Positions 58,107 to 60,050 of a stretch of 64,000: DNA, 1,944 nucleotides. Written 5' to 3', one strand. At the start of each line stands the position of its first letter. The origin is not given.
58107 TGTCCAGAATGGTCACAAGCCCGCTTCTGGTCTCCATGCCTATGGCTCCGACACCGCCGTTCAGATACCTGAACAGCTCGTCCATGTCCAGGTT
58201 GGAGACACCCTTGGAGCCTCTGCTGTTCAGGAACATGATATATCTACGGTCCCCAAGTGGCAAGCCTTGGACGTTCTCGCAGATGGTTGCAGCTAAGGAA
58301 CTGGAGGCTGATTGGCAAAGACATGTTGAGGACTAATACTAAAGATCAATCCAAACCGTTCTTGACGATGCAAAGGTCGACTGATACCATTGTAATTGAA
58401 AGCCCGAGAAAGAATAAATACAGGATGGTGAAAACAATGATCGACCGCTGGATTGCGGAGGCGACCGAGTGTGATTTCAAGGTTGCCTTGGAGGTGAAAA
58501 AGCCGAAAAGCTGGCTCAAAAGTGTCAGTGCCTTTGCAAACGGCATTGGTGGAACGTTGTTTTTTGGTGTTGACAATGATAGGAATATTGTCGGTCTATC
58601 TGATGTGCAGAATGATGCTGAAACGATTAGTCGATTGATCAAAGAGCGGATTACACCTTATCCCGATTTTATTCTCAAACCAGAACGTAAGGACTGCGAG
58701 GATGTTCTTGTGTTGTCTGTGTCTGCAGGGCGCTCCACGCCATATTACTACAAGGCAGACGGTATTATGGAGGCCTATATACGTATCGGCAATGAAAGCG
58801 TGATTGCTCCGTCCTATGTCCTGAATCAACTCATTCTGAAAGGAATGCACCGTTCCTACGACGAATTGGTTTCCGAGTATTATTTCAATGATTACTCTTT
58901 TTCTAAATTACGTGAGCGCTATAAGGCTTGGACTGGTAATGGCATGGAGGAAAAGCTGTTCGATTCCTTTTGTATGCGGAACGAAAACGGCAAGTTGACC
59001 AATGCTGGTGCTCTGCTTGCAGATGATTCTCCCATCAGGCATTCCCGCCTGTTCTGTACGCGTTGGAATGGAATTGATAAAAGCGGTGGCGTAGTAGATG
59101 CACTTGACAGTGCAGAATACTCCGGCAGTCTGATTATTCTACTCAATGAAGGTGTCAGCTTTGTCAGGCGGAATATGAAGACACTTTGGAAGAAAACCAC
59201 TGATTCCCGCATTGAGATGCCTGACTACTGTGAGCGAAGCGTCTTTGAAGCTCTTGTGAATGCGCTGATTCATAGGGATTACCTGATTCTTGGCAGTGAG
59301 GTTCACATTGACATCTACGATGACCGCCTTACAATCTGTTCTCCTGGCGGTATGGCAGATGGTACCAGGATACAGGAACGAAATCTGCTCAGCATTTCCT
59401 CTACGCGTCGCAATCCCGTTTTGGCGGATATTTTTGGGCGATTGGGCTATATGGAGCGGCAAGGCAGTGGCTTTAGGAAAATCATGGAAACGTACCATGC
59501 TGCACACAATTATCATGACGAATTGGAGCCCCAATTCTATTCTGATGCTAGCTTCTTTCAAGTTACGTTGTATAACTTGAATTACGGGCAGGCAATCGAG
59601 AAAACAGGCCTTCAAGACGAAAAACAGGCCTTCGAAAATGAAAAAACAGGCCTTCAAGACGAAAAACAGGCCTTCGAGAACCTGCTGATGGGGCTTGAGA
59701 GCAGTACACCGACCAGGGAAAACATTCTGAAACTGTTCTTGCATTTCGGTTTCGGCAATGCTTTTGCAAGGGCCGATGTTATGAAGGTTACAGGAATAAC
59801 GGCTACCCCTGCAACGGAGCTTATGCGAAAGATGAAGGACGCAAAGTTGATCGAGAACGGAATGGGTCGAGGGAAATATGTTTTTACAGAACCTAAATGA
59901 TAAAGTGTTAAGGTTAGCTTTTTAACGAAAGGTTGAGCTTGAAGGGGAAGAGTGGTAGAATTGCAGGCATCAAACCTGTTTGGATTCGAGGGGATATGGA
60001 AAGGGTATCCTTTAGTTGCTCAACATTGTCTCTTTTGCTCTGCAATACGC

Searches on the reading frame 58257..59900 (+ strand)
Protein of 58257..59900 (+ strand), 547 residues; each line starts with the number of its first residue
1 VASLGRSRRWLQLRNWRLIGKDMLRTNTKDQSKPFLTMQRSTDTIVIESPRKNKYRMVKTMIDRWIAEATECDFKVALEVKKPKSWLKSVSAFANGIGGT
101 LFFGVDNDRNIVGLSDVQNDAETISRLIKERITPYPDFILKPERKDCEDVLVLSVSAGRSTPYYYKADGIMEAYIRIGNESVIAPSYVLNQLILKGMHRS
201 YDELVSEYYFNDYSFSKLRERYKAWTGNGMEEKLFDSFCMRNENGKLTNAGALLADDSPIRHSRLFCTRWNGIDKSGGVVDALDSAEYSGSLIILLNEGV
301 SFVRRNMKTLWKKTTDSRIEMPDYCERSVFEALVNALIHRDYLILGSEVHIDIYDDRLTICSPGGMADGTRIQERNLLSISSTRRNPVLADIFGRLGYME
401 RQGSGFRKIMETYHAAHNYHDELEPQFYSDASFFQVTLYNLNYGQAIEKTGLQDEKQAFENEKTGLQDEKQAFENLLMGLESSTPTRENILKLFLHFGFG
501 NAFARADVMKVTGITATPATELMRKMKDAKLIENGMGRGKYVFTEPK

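Call 42: search_protein_families(library=pfam, proteins=[window:58257-59900:+], max_evalue=0.001)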
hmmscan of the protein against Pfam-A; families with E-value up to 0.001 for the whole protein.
window:58257-59900:+ (547 aa): 2 families
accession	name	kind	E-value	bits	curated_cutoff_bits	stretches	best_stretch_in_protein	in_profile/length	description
PF13749.12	HATPase_c_4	-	1.2e-25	89.7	26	1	346-438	1-89/89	Putative ATP-dependent DNA helicase recG C-terminal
PF04326.19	SLFN_AlbA_2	-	4.6e-21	76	25.3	1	68-182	1-115/118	Schlafen, AlbA_2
